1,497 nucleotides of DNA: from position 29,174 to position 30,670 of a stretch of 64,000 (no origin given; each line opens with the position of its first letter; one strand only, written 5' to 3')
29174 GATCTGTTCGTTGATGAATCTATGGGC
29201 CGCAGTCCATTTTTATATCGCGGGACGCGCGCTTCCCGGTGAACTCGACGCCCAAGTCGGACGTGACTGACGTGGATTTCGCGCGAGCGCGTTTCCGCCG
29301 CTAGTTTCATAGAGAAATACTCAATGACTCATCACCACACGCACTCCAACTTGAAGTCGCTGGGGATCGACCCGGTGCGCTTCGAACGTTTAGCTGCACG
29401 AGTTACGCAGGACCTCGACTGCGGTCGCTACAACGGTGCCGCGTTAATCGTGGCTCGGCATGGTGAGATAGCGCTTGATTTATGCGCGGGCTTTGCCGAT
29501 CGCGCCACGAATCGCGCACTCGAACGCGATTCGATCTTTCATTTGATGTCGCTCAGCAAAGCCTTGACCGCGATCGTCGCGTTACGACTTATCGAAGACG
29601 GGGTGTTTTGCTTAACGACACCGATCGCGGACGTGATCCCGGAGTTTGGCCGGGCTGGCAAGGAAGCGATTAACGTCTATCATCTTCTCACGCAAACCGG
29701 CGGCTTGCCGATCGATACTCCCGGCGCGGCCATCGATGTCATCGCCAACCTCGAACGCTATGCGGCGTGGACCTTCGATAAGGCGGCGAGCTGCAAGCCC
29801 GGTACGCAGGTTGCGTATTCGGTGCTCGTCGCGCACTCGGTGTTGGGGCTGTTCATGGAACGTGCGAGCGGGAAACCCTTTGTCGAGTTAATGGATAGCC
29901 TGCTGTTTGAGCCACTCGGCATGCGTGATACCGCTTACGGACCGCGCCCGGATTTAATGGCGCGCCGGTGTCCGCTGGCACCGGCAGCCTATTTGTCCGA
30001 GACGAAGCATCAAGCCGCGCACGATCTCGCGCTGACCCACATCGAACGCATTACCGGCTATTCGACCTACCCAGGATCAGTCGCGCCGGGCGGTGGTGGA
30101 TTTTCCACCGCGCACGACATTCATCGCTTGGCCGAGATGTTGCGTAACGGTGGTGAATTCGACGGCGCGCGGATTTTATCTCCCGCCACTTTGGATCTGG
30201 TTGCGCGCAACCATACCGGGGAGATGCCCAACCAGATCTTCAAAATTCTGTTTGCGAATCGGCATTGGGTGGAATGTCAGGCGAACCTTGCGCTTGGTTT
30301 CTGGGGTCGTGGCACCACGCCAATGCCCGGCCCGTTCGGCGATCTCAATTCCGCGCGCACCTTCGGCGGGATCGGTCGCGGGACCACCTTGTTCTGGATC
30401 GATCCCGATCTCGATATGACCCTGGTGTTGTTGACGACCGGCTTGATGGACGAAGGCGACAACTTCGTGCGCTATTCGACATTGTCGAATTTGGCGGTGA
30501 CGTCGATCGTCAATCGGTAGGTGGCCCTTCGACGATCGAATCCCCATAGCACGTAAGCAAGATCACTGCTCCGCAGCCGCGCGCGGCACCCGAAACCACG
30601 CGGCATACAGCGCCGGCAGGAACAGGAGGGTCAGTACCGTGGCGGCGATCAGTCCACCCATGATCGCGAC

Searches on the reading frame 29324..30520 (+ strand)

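Call 64: search_protein_families(library=pfam, proteins=[window:29324-30520:+], max_evalue=0.00001)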
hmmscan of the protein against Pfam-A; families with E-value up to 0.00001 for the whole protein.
window:29324-30520:+ (398 aa): 1 family
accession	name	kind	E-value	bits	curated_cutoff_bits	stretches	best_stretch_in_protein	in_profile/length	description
PF00144.29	Beta-lactamase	-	1.7e-51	175.8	27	1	24-377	2-314/329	Beta-lactamase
